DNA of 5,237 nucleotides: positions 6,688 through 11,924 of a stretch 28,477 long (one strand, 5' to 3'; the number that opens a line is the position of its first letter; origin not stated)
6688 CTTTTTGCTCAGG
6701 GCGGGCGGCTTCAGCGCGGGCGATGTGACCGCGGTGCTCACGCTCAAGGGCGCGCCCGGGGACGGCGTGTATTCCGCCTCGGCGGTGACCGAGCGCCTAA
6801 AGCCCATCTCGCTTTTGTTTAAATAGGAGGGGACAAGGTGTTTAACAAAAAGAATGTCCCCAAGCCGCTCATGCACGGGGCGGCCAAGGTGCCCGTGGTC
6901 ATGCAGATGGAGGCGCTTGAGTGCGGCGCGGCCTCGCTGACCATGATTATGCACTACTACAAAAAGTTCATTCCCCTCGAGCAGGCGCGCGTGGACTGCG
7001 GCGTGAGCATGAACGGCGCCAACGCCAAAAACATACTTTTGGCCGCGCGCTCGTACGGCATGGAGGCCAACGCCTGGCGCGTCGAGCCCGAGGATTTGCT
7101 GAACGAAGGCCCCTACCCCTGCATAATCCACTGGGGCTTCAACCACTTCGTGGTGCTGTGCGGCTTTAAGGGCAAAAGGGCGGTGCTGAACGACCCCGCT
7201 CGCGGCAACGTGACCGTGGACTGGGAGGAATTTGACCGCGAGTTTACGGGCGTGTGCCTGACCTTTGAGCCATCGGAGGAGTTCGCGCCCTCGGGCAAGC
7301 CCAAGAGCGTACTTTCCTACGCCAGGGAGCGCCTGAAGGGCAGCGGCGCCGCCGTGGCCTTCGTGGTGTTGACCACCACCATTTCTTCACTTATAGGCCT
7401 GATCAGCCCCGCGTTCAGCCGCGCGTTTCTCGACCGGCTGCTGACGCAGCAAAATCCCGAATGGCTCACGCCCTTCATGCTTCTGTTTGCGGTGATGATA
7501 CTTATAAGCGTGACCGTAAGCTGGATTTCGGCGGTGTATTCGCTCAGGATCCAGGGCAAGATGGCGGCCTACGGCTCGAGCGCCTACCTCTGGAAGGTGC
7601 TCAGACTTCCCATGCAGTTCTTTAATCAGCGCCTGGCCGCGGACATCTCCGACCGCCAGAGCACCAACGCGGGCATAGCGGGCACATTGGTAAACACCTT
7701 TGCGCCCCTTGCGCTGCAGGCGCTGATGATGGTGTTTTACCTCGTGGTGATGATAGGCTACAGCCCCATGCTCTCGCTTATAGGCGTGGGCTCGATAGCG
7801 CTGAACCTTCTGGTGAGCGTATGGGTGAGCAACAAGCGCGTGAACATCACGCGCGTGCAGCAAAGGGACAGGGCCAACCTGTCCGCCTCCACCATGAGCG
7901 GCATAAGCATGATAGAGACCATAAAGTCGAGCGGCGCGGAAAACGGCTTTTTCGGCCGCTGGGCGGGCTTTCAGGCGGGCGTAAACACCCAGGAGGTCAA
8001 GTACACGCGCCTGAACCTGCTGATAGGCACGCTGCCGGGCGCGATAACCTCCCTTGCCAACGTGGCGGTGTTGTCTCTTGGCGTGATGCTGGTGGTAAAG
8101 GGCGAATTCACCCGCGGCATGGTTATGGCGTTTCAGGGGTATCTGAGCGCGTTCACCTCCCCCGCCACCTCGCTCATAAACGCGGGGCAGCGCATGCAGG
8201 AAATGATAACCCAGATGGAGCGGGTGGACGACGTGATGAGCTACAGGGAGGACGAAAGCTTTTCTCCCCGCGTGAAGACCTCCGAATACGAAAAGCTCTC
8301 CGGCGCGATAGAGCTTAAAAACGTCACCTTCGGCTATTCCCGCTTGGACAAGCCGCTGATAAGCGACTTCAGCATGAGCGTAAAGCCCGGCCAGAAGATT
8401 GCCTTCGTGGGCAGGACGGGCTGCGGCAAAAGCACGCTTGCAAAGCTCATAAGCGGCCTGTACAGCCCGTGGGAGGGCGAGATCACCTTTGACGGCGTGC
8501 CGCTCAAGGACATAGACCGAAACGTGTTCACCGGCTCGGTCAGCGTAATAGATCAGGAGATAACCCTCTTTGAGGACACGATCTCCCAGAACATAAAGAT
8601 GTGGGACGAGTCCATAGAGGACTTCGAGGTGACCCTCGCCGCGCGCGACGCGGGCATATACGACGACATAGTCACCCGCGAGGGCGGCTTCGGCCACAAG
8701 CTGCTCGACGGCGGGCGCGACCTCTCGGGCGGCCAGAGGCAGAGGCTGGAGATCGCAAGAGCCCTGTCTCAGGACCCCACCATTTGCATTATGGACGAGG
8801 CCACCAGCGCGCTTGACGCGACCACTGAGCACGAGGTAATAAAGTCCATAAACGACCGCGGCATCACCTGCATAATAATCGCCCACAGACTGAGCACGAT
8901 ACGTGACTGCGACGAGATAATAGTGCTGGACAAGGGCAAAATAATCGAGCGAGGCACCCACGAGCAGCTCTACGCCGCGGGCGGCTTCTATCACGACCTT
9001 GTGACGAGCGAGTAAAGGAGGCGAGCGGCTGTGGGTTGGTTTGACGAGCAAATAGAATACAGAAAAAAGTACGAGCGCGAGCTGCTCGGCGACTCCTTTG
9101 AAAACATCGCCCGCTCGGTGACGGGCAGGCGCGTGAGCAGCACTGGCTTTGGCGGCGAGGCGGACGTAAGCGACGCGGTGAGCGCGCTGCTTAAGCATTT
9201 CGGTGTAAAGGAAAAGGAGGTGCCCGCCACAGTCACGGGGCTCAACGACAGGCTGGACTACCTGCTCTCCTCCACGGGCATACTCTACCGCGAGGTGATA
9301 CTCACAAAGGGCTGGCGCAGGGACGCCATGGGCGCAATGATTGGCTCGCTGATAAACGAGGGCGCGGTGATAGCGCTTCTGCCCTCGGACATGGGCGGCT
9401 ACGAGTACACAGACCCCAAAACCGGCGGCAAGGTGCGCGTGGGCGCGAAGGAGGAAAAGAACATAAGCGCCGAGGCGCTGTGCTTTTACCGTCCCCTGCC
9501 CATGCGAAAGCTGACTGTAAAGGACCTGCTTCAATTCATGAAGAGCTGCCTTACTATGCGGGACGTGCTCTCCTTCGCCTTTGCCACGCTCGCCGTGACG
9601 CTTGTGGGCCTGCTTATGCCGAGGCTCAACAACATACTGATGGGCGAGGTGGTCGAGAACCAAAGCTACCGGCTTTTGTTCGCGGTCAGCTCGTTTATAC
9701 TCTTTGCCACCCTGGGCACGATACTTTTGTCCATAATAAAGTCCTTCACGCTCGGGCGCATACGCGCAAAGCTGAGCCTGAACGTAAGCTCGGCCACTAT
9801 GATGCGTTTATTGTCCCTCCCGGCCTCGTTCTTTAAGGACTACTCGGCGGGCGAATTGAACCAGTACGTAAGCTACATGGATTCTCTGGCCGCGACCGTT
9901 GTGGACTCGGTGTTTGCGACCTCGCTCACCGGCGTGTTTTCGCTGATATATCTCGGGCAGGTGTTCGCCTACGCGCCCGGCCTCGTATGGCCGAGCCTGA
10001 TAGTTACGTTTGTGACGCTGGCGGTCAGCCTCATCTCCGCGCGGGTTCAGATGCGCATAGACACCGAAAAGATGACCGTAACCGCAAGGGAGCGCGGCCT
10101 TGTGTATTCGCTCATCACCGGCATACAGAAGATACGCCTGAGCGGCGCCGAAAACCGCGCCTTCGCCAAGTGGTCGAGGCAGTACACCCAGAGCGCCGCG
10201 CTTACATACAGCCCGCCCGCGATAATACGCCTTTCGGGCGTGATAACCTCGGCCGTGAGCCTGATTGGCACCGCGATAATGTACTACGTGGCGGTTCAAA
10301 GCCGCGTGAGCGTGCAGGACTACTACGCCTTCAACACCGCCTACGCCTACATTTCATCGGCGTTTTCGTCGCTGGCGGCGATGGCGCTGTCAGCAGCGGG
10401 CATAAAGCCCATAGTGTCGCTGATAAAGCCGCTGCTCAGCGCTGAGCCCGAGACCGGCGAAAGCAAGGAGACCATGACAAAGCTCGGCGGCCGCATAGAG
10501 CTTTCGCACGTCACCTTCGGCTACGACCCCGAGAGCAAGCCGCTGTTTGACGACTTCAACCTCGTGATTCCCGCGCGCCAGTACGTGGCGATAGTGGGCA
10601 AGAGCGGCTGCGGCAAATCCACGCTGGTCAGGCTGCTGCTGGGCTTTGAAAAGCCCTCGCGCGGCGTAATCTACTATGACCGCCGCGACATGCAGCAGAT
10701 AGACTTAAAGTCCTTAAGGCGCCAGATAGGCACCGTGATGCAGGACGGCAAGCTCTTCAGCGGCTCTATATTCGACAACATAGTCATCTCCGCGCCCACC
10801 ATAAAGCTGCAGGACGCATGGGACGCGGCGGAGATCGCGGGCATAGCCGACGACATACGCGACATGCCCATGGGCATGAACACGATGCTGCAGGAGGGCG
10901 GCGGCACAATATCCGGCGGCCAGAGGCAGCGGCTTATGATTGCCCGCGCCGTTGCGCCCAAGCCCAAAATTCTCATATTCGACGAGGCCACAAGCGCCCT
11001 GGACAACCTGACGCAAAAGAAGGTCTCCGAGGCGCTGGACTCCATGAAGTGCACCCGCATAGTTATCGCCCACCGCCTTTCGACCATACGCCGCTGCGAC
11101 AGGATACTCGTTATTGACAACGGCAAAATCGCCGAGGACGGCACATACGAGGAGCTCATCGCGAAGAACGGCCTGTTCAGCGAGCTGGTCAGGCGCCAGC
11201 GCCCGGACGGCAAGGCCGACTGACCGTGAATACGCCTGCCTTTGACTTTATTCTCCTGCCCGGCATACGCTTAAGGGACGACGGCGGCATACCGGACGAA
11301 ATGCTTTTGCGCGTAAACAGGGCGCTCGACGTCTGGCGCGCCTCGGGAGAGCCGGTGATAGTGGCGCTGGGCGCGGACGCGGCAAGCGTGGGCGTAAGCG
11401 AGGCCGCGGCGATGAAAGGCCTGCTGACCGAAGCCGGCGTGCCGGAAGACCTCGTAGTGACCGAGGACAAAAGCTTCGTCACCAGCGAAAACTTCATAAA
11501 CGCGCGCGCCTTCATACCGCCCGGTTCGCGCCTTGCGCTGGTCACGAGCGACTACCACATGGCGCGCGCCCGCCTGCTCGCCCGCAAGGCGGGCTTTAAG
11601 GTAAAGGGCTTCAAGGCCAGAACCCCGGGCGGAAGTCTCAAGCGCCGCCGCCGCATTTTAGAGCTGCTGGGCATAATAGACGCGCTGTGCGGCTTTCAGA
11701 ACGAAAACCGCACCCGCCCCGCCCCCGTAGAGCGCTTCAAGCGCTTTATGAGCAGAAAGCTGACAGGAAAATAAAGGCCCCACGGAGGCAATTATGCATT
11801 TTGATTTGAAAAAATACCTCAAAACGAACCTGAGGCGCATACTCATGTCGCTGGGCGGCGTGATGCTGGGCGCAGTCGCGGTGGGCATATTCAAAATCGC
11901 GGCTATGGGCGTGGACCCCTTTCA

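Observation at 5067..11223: Candidate undescribed system: double-glycine peptide + ECF sigma + NHLP-type PCAT exporter, with no modification enzymes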

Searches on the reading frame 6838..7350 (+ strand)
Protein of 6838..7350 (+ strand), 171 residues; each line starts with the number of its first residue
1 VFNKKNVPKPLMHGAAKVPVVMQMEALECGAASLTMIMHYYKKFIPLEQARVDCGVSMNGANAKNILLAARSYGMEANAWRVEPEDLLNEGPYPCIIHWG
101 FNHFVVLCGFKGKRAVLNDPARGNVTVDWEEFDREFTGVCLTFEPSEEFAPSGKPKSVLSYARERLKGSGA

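Call 51: search_solved_structures(query=window:6838-7350:+, max_evalue=0.001, show_alignments=3)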
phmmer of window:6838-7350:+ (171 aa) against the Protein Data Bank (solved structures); distinct sequences matched with E-value up to 0.001: 12.
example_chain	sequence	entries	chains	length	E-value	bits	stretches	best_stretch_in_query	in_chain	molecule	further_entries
6mpz_A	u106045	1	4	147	5e-65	221.7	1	4-149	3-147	Double Glycine Motif Protease domain from AMS/PCAT Transporter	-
8vp3_A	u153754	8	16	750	3.2e-13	53.1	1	18-152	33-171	ABC-type bacteriocin transporter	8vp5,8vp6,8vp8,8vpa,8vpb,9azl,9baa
4s0f_A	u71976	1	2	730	3.3e-13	53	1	19-152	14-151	ABC-type bacteriocin transporter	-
4ry2_A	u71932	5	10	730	3.3e-13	53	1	19-152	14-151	ABC-type bacteriocin transporter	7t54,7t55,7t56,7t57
7n87_A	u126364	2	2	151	4.1e-13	52.7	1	19-150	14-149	ABC-type bacteriocin transporter | Peptidase C39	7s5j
6v9z_A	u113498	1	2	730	6e-12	48.9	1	19-152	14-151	ABC-type bacteriocin transporter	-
8vp9_A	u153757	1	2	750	1.3e-11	47.9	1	20-152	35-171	ABC-type bacteriocin transporter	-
8hf4_A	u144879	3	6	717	2.2e-08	37.3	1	23-160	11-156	Transport/processing ATP-binding protein ComA | Competence factor transporting ATP-binding protein/permease ComA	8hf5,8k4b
8hf6_A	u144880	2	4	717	2.2e-08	37.3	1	23-160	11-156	Competence factor transporting ATP-binding protein/permease ComA | Transport/processing ATP-binding protein ComA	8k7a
8hf7_A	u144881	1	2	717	2.2e-08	37.3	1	23-160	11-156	Competence factor transporting ATP-binding protein/permease ComA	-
3k8u_A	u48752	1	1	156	5e-07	32.9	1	20-151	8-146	Putative ABC transporter, ATP-binding protein ComA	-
5xe8_A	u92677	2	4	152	5.3e-07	32.8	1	20-151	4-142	Putative ABC transporter, ATP-binding protein ComA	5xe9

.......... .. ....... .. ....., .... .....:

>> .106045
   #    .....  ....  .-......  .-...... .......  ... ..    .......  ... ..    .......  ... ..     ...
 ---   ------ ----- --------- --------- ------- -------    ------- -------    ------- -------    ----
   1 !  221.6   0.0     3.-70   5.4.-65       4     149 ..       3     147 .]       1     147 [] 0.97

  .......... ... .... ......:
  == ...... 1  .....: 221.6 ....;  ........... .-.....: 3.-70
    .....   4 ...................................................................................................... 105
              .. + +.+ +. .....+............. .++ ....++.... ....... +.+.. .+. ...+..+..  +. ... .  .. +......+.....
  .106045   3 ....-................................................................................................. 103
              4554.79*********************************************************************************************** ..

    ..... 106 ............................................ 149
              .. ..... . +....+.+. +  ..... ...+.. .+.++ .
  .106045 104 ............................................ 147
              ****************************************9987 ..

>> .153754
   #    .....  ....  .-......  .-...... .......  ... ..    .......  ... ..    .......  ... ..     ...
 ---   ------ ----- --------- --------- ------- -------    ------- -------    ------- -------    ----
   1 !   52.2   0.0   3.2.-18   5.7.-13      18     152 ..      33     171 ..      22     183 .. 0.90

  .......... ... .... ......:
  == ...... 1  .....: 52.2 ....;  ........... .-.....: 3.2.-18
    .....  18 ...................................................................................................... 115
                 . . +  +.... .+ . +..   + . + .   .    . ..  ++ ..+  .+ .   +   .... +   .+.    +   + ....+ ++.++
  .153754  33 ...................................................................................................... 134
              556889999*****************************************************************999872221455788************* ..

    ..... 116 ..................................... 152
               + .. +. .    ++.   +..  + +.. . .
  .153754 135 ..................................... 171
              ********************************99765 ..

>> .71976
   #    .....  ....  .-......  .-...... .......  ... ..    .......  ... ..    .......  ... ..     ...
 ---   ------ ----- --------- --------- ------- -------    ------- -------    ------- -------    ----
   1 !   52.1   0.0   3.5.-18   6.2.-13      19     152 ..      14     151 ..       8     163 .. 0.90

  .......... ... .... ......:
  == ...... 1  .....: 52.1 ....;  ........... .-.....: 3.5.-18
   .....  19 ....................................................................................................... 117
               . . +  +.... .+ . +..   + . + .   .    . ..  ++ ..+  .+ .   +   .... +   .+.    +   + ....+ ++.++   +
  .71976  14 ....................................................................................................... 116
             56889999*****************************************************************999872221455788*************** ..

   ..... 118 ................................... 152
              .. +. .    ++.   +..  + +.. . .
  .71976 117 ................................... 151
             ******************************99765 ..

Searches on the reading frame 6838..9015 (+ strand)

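Call 3: search_protein_families(library=ncbifam, proteins=[window:6838-9015:+], max_evalue=0.01)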
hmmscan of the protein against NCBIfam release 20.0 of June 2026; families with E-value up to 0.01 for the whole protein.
window:6838-9015:+ (725 aa): 190 families (the best 25 are shown)
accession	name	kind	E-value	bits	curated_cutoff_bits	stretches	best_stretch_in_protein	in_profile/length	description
TIGR03796.1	NHLM_micro_ABC1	equivalog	2.7e-270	898.6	853.3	1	17-722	1-709/710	NHLP family bacteriocin export ABC transporter peptidase/permease/ATPase subunit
TIGR03797.1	NHLM_micro_ABC2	equivalog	3.5e-107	359.6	709.4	1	154-722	119-682/686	NHLP bacteriocin export ABC transporter permease/ATPase subunit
TIGR01846.1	type_I_sec_HlyB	subfamily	6.8e-107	358.5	725.55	1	33-723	4-690/694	type I secretion system permease/ATPase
TIGR01193.1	bacteriocin_ABC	subfamily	1.5e-96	324.5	523.85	1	23-723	1-707/708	peptide cleavage/export ABC transporter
TIGR03375.1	type_I_sec_LssB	subfamily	2.9e-93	313.4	693.1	1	33-712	6-689/696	type I secretion system permease/ATPase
TIGR02203.1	MsbA_lipidA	equivalog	3.9e-90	303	602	1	170-721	18-565/572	lipid A export permease/ATP-binding protein MsbA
TIGR00958.1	3a01208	subfamily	4.7e-86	289.6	874.6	1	172-722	164-711/711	antigen peptide transporter 2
TIGR02204.1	MsbA_rel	hypoth_equivalog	1.2e-83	281.7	780.4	1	172-722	19-572/576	ABC transporter, permease/ATP-binding protein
NF045513.1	HepA_fam_ABC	equivalog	5.3e-79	266.3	725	1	210-716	94-600/610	heterocyst formation ABC transporter subunit HepA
NF010178.0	PRK13657.1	equivalog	1e-72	245.5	733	1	170-723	18-568/588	glucan ABC transporter ATP-binding protein/ permease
NF008381.0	PRK11176.1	equivalog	1.2e-70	238.5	867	1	171-721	30-575/582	lipid A ABC transporter ATP-binding protein/permease MsbA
TIGR01842.1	type_I_sec_PrtD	subfamily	7.9e-70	235.9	510.15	1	172-712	7-541/544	type I secretion system permease/ATPase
NF045998.1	cleave_ABC_plasm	equivalog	2.7e-67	227.5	500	1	23-681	2-655/673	Mbov_0121 family peptidase domain-containing ABC transporter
NF052233.1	CphA_assoc_ABC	equivalog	4.4e-67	227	880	1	183-723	196-741/766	cyanophycin metabolism-associated ABC transporter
NF008364.0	PRK11160.1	equivalog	1.1e-62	212.4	630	1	288-722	138-572/575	heme ABC transporter ATP-binding protein/permease CydC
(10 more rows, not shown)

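Call 4: search_protein_families(library=pfam, proteins=[window:6838-9015:+], max_evalue=0.01)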
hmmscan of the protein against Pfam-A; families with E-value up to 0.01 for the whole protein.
window:6838-9015:+ (725 aa): 5 families
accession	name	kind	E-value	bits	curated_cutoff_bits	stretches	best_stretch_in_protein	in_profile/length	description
PF03412.21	Peptidase_C39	-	1.1e-32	113.1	22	1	18-147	2-132/133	Peptidase C39 family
PF00005.33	ABC_tran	-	4.3e-31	108.8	25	1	509-657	2-137/137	ABC transporter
PF00664.28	ABC_membrane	-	8.8e-28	98.2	28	1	174-442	2-273/274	ABC transporter transmembrane region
PF02463.25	SMC_N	-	2.1e-05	24.5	40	1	628-697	136-211/220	RecF/RecN/SMC N terminal domain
PF12385.14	Peptidase_C70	-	0.00074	19.9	19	1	13-124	2-127/141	Papain-like cysteine protease AvrRpt2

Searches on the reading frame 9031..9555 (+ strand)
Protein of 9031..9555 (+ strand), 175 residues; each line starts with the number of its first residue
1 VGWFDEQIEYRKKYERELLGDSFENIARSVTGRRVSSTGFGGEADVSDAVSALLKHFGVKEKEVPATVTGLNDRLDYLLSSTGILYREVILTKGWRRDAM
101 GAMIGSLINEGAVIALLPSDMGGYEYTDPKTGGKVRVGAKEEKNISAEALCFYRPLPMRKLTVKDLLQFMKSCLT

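Call 81: search_solved_structures(query=window:9031-9555:+, max_evalue=1)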
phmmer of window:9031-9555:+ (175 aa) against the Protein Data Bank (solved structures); distinct sequences matched with E-value up to 1: 3.
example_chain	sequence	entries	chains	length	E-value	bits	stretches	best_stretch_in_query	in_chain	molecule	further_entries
7abn_D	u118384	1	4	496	0.082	16.4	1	11-69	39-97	UbiD-like decarboxylase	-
7abo_C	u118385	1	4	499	0.083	16.3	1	11-69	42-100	UbiD-like decarboxylase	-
4ip2_A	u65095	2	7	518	0.088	16.3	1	11-69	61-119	Aromatic Acid Decarboxylase | PA0254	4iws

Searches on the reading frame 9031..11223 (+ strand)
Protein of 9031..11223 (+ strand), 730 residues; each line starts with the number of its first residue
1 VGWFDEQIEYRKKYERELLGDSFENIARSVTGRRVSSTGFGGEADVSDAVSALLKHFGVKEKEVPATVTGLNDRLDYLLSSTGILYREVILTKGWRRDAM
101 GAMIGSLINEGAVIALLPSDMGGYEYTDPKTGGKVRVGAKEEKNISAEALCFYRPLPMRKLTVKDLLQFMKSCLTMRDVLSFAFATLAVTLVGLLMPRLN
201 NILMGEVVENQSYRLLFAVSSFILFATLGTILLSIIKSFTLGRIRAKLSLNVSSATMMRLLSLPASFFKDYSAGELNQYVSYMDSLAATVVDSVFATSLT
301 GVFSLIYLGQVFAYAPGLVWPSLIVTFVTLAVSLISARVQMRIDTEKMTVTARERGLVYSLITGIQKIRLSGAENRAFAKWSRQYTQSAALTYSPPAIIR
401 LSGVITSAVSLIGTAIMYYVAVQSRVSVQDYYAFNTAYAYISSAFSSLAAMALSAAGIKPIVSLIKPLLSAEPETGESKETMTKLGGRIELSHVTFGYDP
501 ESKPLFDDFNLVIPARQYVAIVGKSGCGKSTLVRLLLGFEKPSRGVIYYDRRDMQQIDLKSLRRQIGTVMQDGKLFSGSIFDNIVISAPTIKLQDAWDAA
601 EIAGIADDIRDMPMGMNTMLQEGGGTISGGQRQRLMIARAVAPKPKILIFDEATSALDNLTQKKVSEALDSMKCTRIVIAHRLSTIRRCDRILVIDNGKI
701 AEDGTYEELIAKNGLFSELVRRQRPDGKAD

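Call 3: search_protein_families(library=ncbifam, proteins=[window:9031-11223:+], max_evalue=0.01)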
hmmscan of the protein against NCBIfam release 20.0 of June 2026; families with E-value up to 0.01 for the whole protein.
window:9031-11223:+ (730 aa): 188 families (the best 25 are shown)
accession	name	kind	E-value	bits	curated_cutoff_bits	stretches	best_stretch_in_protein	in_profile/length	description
TIGR03797.1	NHLM_micro_ABC2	equivalog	7.3e-207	689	709.4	1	48-723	6-685/686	NHLP bacteriocin export ABC transporter permease/ATPase subunit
TIGR03796.1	NHLM_micro_ABC1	equivalog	8.9e-109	364.6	853.3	1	177-721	154-710/710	NHLP family bacteriocin export ABC transporter peptidase/permease/ATPase subunit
TIGR01846.1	type_I_sec_HlyB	subfamily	2.7e-100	336.7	725.55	1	169-723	134-692/694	type I secretion system permease/ATPase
TIGR02203.1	MsbA_lipidA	equivalog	1.4e-84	284.7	602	1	179-721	21-567/572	lipid A export permease/ATP-binding protein MsbA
TIGR03375.1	type_I_sec_LssB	subfamily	3.8e-83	280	693.1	1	182-712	154-691/696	type I secretion system permease/ATPase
NF045513.1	HepA_fam_ABC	equivalog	3.5e-79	266.8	725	1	209-717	87-603/610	heterocyst formation ABC transporter subunit HepA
TIGR01193.1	bacteriocin_ABC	subfamily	1.5e-75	255.1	523.85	1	159-721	140-707/708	peptide cleavage/export ABC transporter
NF010178.0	PRK13657.1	equivalog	9.2e-74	248.9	733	1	179-723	21-570/588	glucan ABC transporter ATP-binding protein/ permease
TIGR02204.1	MsbA_rel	hypoth_equivalog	3.1e-71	240.8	780.4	1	164-723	7-575/576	ABC transporter, permease/ATP-binding protein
NF008381.0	PRK11176.1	equivalog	9.6e-67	225.6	867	1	171-723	24-579/582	lipid A ABC transporter ATP-binding protein/permease MsbA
TIGR00958.1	3a01208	subfamily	1e-66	225.7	874.6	1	164-720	150-711/711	antigen peptide transporter 2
NF052233.1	CphA_assoc_ABC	equivalog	2.2e-63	214.8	880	1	183-724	193-744/766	cyanophycin metabolism-associated ABC transporter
NF008056.1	PRK10790.1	equivalog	6e-56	190.2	746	1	398-723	251-575/584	SmdB family multidrug efflux ABC transporter permease/ATP-binding protein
TIGR01842.1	type_I_sec_PrtD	subfamily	1.9e-55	188.5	510.15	1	183-712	12-543/544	type I secretion system permease/ATPase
TIGR01192.1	chvA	subfamily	2.9e-55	188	585.4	1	242-722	81-569/585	glucan export ABC transporter ATP-binding protein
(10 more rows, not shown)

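Call 4: search_protein_families(library=pfam, proteins=[window:9031-11223:+], max_evalue=0.01)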
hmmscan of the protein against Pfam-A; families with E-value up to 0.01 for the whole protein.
window:9031-11223:+ (730 aa): 5 families
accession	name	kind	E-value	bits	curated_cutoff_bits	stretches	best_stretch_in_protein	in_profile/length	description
PF00005.33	ABC_tran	-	2.6e-31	109.5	25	1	507-655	2-137/137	ABC transporter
PF00664.28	ABC_membrane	-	6.1e-15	56.1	28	1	183-444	5-273/274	ABC transporter transmembrane region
PF02463.25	SMC_N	-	9.6e-07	28.9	40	1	571-695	135-211/220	RecF/RecN/SMC N terminal domain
PF13401.12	AAA_22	-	0.00022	22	27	1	517-571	6-59/130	AAA domain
PF03193.22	RsgA_GTPase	-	0.0011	19.3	30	1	452-538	48-128/174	RsgA GTPase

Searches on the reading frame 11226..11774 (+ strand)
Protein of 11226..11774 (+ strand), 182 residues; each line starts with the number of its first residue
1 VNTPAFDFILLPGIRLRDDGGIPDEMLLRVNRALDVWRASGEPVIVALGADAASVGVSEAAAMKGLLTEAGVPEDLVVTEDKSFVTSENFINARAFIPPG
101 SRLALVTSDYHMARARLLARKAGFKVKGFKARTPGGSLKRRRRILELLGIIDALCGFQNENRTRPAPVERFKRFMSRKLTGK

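Call 3: search_protein_families(library=ncbifam, proteins=[window:11226-11774:+], max_evalue=0.01)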
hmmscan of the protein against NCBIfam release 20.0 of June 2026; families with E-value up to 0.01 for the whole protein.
window:11226-11774:+ (182 aa): 2 families
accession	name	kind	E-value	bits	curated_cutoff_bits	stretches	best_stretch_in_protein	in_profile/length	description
NF007794.0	PRK10494.1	equivalog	9.4e-06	25.2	205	1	26-125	105-203/259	envelope biogenesis factor ElyC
NF008092.0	PRK10834.1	equivalog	2.9e-05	23.4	363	1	20-158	60-197/239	outer membrane permeability protein SanA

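Call 4: search_protein_families(library=pfam, proteins=[window:11226-11774:+], max_evalue=0.01)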
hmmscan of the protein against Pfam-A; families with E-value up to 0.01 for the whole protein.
window:11226-11774:+ (182 aa): 1 family
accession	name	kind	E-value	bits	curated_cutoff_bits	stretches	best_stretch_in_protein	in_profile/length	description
PF02698.23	DUF218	-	2.1e-21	76.6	27.6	1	27-126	14-105/133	DUF218 domain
